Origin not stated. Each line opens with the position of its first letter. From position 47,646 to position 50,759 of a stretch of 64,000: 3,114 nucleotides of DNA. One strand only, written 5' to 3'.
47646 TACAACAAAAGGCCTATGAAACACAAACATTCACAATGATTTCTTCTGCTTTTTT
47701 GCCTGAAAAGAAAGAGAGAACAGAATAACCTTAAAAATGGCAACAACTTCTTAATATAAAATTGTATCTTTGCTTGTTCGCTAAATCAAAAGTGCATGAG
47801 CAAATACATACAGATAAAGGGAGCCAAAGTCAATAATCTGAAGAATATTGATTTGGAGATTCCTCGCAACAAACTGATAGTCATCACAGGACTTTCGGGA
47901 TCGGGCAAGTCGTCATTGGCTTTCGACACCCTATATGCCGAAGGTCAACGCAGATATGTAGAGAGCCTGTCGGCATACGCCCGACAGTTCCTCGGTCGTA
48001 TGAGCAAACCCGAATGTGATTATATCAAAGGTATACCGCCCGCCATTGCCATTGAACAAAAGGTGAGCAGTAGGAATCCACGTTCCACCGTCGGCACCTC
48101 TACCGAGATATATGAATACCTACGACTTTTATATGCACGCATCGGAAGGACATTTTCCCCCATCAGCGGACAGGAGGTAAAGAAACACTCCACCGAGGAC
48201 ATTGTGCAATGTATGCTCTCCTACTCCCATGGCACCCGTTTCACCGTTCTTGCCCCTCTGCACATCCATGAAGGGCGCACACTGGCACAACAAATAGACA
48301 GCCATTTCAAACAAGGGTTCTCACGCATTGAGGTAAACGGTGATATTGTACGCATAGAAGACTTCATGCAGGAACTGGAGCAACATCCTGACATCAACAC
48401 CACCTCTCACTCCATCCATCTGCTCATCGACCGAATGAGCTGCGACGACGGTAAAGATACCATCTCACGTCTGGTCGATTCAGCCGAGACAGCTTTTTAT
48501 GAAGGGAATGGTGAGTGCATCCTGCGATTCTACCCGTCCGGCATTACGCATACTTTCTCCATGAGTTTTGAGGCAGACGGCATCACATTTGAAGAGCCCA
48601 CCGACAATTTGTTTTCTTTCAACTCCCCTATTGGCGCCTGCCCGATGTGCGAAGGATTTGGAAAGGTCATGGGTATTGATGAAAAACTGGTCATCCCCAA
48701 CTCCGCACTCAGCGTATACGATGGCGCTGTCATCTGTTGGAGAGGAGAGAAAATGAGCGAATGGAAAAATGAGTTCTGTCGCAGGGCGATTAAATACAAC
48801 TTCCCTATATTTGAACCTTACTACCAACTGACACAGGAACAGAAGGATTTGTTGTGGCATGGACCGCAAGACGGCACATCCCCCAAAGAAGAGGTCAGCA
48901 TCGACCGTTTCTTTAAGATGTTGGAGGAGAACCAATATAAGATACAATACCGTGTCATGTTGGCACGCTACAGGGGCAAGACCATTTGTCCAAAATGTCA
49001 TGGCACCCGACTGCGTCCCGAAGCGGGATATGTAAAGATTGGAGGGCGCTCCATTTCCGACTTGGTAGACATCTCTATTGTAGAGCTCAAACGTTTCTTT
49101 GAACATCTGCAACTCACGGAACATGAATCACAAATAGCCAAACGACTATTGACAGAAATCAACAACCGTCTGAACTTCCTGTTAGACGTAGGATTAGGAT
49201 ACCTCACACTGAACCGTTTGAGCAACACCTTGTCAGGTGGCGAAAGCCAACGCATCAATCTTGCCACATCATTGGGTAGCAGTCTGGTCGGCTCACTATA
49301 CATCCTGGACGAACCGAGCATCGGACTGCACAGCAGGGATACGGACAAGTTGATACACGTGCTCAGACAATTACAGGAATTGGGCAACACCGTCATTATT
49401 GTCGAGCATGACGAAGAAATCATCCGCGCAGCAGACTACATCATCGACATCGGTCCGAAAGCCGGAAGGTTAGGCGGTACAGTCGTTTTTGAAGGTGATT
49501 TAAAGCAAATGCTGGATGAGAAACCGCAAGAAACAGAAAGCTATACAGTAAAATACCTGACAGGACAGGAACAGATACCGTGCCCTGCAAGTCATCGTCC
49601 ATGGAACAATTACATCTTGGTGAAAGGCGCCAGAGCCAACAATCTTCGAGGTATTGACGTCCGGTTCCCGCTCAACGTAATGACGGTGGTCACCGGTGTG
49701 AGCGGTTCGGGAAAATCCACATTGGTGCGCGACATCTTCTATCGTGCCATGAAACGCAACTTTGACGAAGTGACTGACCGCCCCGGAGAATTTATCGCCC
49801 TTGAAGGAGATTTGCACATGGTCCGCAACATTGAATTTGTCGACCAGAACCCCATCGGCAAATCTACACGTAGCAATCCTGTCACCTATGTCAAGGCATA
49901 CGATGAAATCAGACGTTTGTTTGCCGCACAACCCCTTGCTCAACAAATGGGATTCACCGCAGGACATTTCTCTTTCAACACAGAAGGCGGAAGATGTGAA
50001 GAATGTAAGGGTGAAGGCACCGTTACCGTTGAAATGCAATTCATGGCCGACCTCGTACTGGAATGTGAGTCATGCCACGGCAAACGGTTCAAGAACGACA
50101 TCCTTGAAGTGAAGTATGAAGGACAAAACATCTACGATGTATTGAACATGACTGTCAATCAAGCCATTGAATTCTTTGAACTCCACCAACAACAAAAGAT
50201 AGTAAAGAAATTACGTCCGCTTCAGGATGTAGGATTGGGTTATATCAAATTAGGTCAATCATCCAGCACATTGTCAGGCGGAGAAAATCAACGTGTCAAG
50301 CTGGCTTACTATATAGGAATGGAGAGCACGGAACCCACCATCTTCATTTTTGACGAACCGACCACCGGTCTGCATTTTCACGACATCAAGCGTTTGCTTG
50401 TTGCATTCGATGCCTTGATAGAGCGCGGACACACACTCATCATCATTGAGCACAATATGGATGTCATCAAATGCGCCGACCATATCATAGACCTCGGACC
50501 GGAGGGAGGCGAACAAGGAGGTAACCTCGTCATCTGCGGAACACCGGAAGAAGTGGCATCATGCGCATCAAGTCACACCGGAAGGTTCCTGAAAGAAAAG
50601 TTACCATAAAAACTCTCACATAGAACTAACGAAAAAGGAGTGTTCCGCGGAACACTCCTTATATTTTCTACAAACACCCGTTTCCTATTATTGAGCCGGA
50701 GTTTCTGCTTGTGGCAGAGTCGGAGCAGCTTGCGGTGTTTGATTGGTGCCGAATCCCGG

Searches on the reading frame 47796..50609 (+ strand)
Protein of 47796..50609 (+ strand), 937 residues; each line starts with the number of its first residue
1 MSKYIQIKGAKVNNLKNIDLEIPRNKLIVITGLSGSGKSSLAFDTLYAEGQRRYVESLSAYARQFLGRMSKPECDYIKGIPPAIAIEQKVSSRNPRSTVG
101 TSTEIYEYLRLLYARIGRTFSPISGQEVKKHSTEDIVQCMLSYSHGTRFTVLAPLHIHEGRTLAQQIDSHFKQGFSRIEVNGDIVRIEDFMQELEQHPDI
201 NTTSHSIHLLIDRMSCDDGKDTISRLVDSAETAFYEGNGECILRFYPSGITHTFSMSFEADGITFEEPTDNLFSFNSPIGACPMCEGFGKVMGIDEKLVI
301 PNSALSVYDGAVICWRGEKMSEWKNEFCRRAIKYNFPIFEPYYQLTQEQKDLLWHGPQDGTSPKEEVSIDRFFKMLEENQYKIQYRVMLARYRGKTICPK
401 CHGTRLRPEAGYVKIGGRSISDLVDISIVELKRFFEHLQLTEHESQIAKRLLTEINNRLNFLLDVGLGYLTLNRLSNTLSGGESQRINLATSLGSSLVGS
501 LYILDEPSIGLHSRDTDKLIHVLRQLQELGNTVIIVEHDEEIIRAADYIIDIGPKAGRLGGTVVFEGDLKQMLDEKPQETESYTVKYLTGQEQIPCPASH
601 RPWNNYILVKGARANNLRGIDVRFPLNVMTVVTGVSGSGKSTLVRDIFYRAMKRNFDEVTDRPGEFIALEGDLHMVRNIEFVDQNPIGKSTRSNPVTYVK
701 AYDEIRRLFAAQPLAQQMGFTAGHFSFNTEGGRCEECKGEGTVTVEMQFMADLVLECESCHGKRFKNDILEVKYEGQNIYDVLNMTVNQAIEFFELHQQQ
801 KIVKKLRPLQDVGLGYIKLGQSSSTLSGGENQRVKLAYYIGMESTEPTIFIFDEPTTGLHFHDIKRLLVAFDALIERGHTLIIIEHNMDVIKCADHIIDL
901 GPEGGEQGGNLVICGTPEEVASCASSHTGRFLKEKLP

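Call 87: list_cluster_members(proteins=[window:47796-50609:+, L081:2268-3317:-, L140:14309-15538:+, L139:14555-16672:+, L082:16053-17087:+])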
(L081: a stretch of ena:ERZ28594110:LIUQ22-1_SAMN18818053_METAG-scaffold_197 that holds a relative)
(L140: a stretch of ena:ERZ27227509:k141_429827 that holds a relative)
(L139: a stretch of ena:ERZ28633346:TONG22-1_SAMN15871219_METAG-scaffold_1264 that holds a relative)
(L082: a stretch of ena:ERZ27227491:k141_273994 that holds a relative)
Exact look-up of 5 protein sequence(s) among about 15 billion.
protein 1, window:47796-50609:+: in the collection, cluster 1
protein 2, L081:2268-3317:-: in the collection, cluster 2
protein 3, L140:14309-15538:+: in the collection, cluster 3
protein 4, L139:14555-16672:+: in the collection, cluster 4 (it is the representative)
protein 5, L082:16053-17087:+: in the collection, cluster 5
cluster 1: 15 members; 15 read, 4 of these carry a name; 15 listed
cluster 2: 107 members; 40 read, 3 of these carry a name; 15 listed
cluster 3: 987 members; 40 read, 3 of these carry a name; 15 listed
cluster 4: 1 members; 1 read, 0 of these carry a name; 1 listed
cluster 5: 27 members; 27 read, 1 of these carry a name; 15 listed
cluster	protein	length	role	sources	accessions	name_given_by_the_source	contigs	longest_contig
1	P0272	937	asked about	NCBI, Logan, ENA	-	-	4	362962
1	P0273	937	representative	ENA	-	-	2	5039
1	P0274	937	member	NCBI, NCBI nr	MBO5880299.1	MAG: excinuclease ABC subunit UvrA [Paraprevotella sp.] | excinuclease ABC subunit UvrA [Paraprevotella sp.]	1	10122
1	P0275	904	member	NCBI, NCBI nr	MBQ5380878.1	MAG: excinuclease ABC subunit UvrA, partial [Paraprevotella sp.] | excinuclease ABC subunit UvrA [Paraprevotella sp.]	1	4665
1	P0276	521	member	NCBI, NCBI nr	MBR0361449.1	MAG: excinuclease ABC subunit A, partial [Paraprevotella sp.] | excinuclease ABC subunit A [Paraprevotella sp.]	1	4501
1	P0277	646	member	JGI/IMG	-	excinuclease ABC subunit A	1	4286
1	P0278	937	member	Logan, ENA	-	-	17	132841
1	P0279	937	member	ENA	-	-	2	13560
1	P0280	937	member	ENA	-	-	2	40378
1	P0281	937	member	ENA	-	-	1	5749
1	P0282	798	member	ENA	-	-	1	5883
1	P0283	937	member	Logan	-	-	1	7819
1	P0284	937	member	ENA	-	-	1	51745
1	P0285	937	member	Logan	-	-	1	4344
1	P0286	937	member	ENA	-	-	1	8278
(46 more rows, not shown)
